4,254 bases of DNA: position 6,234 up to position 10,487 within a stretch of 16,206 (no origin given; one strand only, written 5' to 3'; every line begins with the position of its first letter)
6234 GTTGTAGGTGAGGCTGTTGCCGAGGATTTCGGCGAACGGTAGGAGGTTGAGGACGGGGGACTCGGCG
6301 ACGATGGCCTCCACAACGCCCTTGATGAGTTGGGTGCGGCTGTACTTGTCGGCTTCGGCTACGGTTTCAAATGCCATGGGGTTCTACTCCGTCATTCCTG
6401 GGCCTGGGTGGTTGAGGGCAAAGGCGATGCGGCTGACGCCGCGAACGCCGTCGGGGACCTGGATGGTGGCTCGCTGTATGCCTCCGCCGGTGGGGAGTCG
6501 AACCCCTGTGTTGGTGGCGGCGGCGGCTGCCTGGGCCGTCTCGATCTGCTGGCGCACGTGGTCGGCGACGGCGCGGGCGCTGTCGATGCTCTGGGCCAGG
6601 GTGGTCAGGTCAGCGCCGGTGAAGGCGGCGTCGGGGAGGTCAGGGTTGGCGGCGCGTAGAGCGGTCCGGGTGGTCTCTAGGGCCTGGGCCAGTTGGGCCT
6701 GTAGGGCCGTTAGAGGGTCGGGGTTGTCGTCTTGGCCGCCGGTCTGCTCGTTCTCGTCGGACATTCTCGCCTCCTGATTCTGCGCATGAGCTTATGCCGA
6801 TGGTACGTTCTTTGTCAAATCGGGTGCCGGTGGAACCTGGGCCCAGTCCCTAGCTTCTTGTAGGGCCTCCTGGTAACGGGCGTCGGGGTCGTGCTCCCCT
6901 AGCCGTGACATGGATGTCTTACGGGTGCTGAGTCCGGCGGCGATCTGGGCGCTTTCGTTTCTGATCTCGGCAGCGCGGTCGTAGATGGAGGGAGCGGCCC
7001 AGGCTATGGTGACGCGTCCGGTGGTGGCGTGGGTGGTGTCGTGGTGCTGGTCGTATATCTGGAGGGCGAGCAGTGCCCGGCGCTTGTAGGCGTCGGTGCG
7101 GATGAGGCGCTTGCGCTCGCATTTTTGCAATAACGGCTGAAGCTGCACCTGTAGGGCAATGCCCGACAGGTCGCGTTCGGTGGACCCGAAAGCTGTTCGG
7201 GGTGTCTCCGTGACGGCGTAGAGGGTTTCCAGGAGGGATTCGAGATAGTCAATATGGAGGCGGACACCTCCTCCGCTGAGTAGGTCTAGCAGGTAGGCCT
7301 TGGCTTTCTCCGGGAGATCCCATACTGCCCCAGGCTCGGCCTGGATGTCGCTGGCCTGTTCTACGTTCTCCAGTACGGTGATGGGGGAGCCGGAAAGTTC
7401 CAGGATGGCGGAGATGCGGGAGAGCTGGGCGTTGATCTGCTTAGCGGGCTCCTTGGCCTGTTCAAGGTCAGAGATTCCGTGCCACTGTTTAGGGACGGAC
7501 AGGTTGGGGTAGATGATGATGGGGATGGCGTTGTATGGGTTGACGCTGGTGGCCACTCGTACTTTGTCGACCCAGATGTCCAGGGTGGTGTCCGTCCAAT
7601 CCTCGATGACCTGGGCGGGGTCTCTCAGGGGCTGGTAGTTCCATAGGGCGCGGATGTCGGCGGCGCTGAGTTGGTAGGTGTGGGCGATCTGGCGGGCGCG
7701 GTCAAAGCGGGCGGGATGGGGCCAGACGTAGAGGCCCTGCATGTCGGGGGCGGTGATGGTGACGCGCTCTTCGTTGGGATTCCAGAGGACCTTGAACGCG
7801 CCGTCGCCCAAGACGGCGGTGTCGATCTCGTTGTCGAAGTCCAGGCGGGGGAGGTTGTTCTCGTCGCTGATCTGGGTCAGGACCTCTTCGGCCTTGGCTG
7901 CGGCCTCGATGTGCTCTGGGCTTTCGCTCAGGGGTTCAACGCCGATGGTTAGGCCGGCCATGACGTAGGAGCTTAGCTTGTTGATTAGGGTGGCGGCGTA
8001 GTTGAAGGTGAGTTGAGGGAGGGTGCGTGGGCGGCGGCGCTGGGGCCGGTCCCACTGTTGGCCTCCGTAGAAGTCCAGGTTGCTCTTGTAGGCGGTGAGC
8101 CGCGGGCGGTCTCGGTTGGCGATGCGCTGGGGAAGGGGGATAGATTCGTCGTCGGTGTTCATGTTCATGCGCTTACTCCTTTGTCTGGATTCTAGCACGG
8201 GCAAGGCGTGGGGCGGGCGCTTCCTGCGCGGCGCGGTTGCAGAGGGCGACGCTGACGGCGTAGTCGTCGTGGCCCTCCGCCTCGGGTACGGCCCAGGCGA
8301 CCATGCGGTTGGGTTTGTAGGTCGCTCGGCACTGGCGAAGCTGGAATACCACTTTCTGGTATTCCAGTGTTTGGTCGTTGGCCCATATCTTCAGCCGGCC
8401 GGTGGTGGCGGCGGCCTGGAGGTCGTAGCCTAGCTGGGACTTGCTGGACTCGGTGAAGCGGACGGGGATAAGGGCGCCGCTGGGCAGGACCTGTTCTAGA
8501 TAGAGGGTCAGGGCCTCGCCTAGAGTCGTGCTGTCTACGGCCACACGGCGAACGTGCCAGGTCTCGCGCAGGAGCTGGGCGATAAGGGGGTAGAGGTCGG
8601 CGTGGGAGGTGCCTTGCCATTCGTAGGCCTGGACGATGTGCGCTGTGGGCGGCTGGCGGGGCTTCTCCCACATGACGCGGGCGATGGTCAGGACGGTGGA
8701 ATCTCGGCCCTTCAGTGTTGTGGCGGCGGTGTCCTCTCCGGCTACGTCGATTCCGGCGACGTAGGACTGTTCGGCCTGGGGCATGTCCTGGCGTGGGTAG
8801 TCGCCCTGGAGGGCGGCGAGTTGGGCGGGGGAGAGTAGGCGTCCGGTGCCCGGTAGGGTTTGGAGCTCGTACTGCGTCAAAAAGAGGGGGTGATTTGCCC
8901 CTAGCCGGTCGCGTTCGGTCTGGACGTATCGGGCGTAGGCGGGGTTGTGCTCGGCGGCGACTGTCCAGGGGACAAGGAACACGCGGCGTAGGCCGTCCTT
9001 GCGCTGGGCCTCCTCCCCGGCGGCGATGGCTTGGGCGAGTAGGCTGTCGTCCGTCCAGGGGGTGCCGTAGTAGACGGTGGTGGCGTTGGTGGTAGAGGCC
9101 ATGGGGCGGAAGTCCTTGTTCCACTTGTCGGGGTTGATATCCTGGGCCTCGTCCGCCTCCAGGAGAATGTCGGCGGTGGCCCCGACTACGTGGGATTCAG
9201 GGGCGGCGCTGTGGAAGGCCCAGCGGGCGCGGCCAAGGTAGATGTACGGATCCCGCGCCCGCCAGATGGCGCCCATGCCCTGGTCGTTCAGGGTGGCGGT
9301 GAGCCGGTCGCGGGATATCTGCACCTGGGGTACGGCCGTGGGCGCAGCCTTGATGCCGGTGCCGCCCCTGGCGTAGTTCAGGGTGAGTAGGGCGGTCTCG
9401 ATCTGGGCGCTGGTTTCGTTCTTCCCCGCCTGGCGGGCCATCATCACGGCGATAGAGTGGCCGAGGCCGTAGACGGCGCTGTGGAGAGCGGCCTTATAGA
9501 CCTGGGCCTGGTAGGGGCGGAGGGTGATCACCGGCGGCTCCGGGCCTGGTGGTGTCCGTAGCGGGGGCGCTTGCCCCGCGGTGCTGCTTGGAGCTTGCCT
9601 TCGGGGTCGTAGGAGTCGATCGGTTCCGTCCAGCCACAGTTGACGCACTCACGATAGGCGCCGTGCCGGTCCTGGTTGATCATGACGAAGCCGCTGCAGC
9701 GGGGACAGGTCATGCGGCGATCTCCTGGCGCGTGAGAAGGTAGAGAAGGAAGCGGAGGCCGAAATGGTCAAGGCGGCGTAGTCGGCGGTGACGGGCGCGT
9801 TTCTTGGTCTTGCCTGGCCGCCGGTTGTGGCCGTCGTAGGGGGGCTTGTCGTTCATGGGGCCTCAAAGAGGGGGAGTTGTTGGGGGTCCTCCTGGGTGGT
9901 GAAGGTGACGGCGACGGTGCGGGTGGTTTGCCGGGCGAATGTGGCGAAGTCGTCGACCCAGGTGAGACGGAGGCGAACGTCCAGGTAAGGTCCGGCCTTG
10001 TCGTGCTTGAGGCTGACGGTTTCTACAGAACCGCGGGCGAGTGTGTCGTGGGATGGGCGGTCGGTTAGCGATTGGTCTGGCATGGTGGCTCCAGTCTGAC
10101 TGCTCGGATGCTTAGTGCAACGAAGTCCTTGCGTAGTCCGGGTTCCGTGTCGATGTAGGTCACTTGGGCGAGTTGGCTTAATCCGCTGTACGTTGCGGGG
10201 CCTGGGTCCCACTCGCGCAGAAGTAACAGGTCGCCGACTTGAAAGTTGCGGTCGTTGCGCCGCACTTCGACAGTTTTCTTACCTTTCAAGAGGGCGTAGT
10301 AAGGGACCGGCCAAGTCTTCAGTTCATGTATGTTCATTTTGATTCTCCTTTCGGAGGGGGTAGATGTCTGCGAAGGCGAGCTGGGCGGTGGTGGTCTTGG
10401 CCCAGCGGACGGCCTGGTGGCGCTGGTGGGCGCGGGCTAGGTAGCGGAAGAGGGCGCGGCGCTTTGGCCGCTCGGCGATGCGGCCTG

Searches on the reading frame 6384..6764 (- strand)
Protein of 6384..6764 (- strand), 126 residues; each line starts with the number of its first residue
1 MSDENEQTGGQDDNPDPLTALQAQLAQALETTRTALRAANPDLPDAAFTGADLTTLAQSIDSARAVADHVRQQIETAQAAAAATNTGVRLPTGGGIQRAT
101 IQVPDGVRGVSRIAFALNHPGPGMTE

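Call 8: search_protein_families(library=phrogs, proteins=[window:6384-6764:-], max_evalue=0.01)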
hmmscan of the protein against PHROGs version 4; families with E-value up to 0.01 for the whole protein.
window:6384-6764:- (126 aa): 0 families

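Call 23: search_protein_families(library=pfam, proteins=[window:6384-6764:-], max_evalue=0.1)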
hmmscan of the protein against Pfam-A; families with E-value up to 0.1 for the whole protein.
window:6384-6764:- (126 aa): 2 families
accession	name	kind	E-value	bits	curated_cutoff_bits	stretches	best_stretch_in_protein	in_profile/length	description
PF19380.4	DUF5955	-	0.011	16.6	27.1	1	23-79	9-65/88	Family of unknown function (DUF5955)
PF04484.17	QWRF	-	0.075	13.2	25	1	21-85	220-284/302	QWRF family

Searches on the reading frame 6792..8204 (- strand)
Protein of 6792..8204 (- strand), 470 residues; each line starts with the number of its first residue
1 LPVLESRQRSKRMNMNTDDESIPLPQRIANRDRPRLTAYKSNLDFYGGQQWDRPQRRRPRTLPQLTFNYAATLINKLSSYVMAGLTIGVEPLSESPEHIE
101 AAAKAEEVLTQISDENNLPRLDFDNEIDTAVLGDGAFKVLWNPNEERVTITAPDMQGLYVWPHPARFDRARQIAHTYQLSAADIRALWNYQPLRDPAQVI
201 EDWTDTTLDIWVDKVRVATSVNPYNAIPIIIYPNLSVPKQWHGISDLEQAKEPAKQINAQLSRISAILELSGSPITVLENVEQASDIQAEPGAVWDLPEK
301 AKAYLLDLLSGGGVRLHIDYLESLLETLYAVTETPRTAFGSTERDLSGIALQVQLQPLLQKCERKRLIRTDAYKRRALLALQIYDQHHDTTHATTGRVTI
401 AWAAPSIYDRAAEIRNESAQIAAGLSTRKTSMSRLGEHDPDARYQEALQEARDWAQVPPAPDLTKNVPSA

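Call 8: search_protein_families(library=phrogs, proteins=[window:6792-8204:-], max_evalue=0.01)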
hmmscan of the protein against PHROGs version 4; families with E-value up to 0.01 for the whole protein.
window:6792-8204:- (470 aa): 5 families
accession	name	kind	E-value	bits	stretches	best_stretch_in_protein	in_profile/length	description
phrog_64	-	head and packaging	7.1e-21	75.3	1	35-450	89-494/547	portal protein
phrog_104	-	head and packaging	1.3e-12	48.1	1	136-420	148-437/550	portal protein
phrog_156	-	head and packaging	2.9e-10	40.2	1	39-218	33-221/681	portal protein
phrog_332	-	connector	1.2e-07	31.5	1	68-298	63-333/560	head-tail adaptor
phrog_533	-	head and packaging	4.7e-06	26.4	0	31-153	34-146/495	portal protein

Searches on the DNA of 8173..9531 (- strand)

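Call 100: search_rna_families(sources=[L015, L019, L022, L029, L036, L042, L044, L052, L096, L098, L104, L108, L263], threshold=gathering)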
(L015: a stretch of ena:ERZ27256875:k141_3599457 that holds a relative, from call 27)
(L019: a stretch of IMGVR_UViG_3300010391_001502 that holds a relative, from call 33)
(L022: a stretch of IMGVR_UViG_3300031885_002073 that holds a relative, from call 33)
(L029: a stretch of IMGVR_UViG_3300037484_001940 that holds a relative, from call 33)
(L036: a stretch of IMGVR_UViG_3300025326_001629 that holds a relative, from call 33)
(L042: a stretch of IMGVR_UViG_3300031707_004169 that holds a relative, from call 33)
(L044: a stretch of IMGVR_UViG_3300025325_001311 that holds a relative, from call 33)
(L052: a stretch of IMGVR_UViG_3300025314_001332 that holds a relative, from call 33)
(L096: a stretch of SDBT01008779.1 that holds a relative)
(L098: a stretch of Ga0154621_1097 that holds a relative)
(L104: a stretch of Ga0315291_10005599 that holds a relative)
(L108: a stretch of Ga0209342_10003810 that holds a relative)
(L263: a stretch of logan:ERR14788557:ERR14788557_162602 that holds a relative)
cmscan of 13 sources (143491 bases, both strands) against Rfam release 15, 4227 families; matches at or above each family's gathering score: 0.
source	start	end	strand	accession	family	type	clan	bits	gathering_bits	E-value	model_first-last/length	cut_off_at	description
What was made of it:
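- On Known RNA families (Rfam 15: GOLLD, ROOL, HEARO, OLE, tmRNA, RNase P, group I/II introns, riboswitches and others): No match at gathering score in 13 related loci (call 100).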

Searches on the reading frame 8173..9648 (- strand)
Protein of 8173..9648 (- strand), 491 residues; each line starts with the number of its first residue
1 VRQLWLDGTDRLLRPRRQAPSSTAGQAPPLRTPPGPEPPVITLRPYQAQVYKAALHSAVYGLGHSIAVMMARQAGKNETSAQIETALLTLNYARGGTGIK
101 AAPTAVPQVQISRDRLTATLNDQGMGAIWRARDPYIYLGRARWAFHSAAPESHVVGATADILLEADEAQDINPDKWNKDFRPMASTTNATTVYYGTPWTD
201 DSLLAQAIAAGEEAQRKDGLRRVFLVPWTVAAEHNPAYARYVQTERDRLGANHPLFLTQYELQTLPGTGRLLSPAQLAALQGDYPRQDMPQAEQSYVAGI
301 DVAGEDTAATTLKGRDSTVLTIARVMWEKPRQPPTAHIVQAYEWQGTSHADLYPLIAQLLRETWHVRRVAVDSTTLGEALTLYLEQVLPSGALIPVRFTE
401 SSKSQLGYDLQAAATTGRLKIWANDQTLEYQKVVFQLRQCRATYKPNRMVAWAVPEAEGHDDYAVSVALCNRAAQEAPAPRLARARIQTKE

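Call 8: search_protein_families(library=phrogs, proteins=[window:8173-9648:-], max_evalue=0.01)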
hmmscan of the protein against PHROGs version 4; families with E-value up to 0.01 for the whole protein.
window:8173-9648:- (491 aa): 4 families
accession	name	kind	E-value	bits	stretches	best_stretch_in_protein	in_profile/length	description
phrog_5909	-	head and packaging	1.7e-07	31.7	1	298-472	110-268/285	terminase large subunit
phrog_38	-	head and packaging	8.4e-07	29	1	147-418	391-661/760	terminase large subunit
phrog_7579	-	head and packaging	0.00063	20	1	150-221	100-171/239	terminase large subunit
phrog_5713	-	head and packaging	0.0081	17.1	0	357-428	14-82/143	terminase large subunit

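Call 9: find_related_loci(query=window:8173-9648:-, collection=viral_contigs, flank=10000)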
Query window:8173-9648:- (491 aa) in viral_contigs; peptide patterns used: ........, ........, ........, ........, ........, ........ (x = any residue, [..] = any of these).
7 stretches matched a pattern; 3 encode a relative of the query (tblastn E <= 1e-3); 3 distinct loci.
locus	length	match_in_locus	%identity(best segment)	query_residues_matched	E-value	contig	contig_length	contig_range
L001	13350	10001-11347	47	38-485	3e-112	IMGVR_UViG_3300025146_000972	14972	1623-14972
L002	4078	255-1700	46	15-474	1e-106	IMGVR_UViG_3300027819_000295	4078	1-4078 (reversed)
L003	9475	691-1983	44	43-463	1e-102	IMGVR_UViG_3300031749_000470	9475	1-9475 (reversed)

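Call 10: search_dna_similar(query=window:8173-9648:-, collection=phages, mode=protein)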
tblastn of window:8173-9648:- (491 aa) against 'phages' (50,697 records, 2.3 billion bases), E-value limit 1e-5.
Records with a match: 10; places in all: 10; records where one place covers at least 80% of the query: 10.
Best place of each record, by identity: <60% 10.
By first word of the organism name: Streptomyces 6; Bacillus 4.
By host as written in the record: Bacillus bogoriensis 2; Bacillus cereus 2; Streptomyces lividans JI 1326 2; Streptomyces sp. 5a 2; Streptomyces mirabilis NRRL B-2400 1; Streptomyces turgidiscabies 1.
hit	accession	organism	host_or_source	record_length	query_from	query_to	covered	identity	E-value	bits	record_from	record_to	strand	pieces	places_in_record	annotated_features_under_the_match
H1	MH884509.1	Bacillus phage vB_BboS-125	Bacillus bogoriensis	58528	46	485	90%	32.1%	5e-51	192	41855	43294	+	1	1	terminase-like family protein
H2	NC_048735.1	Bacillus phage vB_BboS-125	Bacillus bogoriensis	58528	46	485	90%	32.1%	5e-51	192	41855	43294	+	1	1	terminase-like family protein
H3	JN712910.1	Bacillus phage BCD7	Bacillus cereus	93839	41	475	89%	26.3%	2e-30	131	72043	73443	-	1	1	putative terminase large subunit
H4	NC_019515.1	Bacillus phage BCD7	Bacillus cereus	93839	41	475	89%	26.3%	2e-30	131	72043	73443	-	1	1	putative terminase large subunit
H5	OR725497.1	Streptomyces phage LuckySocke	Streptomyces lividans JI 1326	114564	43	477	89%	23.4%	3e-14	82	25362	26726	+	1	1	70: terminase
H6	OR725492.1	Streptomyces phage Alone3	Streptomyces lividans JI 1326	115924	43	477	89%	23.4%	3e-14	82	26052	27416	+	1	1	71: terminase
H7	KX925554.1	Streptomyces phage BRock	Streptomyces sp. 5a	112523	43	477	89%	23.1%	4e-14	81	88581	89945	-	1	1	terminase large subunit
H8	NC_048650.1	Streptomyces phage BRock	Streptomyces sp. 5a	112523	43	477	89%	23.1%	4e-14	81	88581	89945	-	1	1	terminase large subunit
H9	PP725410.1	Streptomyces phage GiJojo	Streptomyces mirabilis NRRL B-2400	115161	43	469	87%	23.5%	7e-14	81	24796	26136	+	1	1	61: terminase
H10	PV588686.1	Streptomyces phage pSt2308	Streptomyces turgidiscabies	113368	43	469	87%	23.5%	8e-14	81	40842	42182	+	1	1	terminase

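Call 25: find_homologous_proteins(query=window:8173-9531:-, max_evalue=1e-20)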
Query window:8173-9531:- (452 aa): 1633 proteins with E <= 1e-20 among 8000 candidates; the best 120 are listed.
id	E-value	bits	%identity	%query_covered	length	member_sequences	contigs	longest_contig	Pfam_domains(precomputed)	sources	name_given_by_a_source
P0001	0.0e+0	1009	100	100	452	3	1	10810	-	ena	-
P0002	8.2e-162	557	61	99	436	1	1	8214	-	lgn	-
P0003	4.3e-159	548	60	98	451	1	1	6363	PF17289.9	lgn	-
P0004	6.1e-157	541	59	96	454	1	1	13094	-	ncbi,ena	-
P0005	1.7e-156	540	59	100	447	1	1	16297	-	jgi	jgi:hypothetical protein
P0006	8.4e-155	534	58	98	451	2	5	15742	PF17289.9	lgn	-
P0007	1.5e-153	530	58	100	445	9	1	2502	-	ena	-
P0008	7.4e-151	521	56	100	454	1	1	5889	-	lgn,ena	-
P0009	1.5e-150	520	57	98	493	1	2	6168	PF17289.9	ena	-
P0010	4.9e-150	518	56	99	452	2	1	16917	PF17289.9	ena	-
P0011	5.2e-150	518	58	98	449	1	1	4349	-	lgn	-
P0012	2.5e-149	516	57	96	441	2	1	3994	-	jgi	-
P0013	1.2e-148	514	57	99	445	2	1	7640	-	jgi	-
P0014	4.7e-147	508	57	92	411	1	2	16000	PF17289.9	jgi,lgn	-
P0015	3.9e-146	505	57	94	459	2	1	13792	-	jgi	-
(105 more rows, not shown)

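Call 26: find_encoding_contigs(protein=P0005, flank=10000, max_places=2)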
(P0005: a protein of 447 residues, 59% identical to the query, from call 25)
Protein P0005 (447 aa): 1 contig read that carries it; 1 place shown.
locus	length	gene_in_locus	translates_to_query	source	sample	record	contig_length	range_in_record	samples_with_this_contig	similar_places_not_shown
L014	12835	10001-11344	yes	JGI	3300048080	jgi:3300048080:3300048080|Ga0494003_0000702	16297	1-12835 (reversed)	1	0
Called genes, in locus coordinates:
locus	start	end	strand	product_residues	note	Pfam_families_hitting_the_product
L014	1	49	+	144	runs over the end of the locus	-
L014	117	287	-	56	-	-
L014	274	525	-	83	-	-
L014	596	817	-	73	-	-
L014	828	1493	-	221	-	PF01551:Peptidase_M23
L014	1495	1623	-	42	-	-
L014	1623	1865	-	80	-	-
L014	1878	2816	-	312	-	-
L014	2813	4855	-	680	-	-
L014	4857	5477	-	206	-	PF24175:SU10_adaptor (weak)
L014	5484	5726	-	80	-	-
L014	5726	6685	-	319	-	-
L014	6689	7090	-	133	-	-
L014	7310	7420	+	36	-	-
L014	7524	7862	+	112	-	-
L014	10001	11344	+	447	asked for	-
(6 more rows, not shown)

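Call 27: find_encoding_contigs(protein=P0010, flank=10000, max_places=2)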
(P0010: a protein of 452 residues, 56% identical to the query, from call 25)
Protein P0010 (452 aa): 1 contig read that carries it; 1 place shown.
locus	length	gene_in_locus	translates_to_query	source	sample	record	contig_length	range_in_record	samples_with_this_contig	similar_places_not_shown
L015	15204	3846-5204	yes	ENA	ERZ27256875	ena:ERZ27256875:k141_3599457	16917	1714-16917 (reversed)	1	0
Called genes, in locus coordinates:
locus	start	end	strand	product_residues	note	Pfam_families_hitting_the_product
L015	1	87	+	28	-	?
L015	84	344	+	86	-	-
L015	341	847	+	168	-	-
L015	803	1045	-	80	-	-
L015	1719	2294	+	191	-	-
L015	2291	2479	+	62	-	-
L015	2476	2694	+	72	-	-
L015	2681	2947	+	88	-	-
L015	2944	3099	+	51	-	-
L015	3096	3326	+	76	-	-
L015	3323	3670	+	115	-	-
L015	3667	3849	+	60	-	-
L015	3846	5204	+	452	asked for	PF17289:Terminase_6C (weak)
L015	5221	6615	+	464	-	PF05133:SPP1_portal, PF23899:SU10_portal (faint)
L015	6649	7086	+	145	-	-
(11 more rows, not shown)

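Call 28: find_encoding_contigs(protein=P0006, flank=10000, max_places=2)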
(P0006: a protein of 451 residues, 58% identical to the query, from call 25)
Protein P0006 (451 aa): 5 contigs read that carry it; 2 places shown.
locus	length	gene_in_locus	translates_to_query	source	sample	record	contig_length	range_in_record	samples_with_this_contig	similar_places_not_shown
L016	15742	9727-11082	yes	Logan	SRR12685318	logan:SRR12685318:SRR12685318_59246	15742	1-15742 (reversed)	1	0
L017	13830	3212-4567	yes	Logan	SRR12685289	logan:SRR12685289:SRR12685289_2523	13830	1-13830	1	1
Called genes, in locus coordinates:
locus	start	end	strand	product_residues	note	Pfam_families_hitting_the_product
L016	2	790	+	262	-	?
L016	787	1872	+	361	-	-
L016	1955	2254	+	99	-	-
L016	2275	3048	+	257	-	-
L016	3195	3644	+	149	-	-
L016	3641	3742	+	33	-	-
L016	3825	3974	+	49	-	-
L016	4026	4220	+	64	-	-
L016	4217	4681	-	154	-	-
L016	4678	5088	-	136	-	-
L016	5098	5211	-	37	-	-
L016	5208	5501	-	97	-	-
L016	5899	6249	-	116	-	-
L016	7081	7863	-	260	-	PF00589:Phage_integrase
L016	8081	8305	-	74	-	-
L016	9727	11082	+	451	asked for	PF17289:Terminase_6C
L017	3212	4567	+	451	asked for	PF17289:Terminase_6C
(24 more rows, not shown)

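Call 33: find_related_loci(query=A1, collection=viral_contigs, flank=10000)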
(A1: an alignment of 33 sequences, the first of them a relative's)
Query A1 (452 aa) in viral_contigs; peptide patterns used: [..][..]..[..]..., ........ (x = any residue, [..] = any of these).
471 stretches matched a pattern; 365 encode a relative of the query (tblastn E <= 1e-3); the best 80 are kept; 80 distinct loci.
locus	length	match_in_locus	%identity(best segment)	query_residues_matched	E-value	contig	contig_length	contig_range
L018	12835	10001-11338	59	1-451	5e-163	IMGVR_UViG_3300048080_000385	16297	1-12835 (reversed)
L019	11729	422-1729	57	4-448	6e-159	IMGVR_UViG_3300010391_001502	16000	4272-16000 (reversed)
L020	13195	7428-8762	58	1-450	2e-155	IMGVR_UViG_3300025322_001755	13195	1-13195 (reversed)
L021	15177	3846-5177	56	1-444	2e-152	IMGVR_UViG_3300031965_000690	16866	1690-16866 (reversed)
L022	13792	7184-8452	57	2-424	4e-148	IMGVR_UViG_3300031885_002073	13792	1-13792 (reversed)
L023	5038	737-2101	55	1-452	2e-149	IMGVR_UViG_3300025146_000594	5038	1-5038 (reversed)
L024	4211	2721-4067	54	2-448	2e-150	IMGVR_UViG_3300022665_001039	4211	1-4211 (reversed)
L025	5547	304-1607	59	4-448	6e-145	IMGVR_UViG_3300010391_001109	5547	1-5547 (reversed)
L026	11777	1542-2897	54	1-449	7e-143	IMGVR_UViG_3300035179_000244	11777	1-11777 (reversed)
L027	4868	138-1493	55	1-449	6e-145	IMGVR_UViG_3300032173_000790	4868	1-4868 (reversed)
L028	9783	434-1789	54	1-449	9e-139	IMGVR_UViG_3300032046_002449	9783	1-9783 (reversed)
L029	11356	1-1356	52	1-449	3e-138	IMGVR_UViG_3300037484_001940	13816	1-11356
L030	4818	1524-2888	53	1-452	4e-137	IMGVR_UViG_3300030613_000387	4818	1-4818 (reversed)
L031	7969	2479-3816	52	2-446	3e-132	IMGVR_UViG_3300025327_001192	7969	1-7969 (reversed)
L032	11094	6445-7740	50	1-431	2e-131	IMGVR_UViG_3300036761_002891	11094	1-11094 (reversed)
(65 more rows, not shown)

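Call 76: find_related_loci(query=A1, collection=genome_contigs, flank=10000)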
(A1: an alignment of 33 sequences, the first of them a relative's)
Query A1 (452 aa) in genome_contigs; peptide patterns used: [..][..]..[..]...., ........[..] (x = any residue, [..] = any of these).
600 stretches matched a pattern (row limit reached: there are more); 533 encode a relative of the query (tblastn E <= 1e-3); the best 80 are kept; 80 distinct loci.
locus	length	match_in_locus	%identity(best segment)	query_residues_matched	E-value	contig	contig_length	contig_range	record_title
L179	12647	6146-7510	55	1-452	6e-149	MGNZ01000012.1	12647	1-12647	MAG: Chloroflexi bacterium RBG_16_64_32 RBG_16_scaffold_11883, whole genome shotgun sequence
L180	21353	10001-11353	50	4-450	2e-129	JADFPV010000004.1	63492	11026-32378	MAG: Chloroflexota bacterium isolate B76T1B5 B76T1B5_NODE197, whole genome shotgun sequence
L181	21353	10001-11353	49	4-451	5e-129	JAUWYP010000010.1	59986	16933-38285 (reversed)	MAG: Dehalococcoidia bacterium isolate CSMAG_2713 CSMAG_2713_k141_228201_length_59986_cov_34.9875, whole genome shotgun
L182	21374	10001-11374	46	1-450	2e-128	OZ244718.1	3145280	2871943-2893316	MAG: Dehalococcoidia bacterium isolate 64a180b2-7017-4824-b5be-e5f766f304e8 genome assembly, chromosome: 1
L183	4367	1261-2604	49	4-448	8e-129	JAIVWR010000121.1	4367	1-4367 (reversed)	MAG: Acidobacteriota bacterium isolate HYP3_US_01_6 NODE_15709_length_4367_cov_0.303538, whole genome shotgun sequence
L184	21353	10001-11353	50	4-449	1e-126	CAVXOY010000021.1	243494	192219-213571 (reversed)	MAG: uncultured Chloroflexia bacterium isolate MFD00709.bin.2.102 genome assembly, contig: contig_81356, whole genome sh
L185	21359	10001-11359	46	1-450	1e-126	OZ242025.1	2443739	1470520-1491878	MAG: Dehalococcoidia bacterium isolate 154789fe-1cbe-4e12-9e25-a4d867c0b0dd genome assembly, chromosome: 1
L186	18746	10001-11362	46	2-450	9e-126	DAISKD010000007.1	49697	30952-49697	MAG TPA_asm: Chloroflexota bacterium isolate CTOTU21513 NODE_490_length_49697_cov_16.356472, whole genome shotgun sequen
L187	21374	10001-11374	46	1-450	3e-125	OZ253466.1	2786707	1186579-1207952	MAG: Dehalococcoidia bacterium isolate 7f7fcc17-106b-4c1d-a8d7-7cf201ad70ef genome assembly, chromosome: 1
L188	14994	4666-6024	47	1-450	2e-125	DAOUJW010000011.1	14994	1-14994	MAG TPA_asm: Dehalococcoidia bacterium isolate S34_281 k113_657848, whole genome shotgun sequence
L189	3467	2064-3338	50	1-423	3e-129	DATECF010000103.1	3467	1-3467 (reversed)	MAG TPA_asm: Gemmatimonadales bacterium isolate SMAG_U8264 k141_774687, whole genome shotgun sequence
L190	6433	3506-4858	48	4-451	3e-125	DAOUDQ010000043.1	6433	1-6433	MAG TPA_asm: Dehalococcoidia bacterium isolate M62_289 97543, whole genome shotgun sequence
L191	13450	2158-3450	47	2-435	4e-124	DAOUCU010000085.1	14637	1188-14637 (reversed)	MAG TPA_asm: Dehalococcoidia bacterium isolate H85_867 96207, whole genome shotgun sequence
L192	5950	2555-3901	48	4-449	3e-123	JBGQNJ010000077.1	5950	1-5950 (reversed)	MAG: Dehalococcoidia bacterium isolate OBJ2_061818_130_50 k141_1157151_length_5950_cov_8.0000, whole genome shotgun sequ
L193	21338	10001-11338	48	3-447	4e-122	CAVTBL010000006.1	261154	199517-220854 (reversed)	MAG: uncultured Chloroflexia bacterium isolate MFD02416.bin.2.180 genome assembly, contig: contig_25371, whole genome sh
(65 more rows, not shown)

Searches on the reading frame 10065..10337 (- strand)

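Call 23: search_protein_families(library=pfam, proteins=[window:10065-10337:-], max_evalue=0.1)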
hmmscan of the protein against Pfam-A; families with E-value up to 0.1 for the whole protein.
window:10065-10337:- (90 aa): 2 families
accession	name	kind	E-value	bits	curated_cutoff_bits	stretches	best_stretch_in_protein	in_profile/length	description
PF12961.13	DUF3850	-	7.5e-22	77.8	22.9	1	3-77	1-77/77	Domain of unknown function (DUF3850)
PF04266.20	ASCH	-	0.00055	21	21.2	1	15-45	10-40/103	ASCH domain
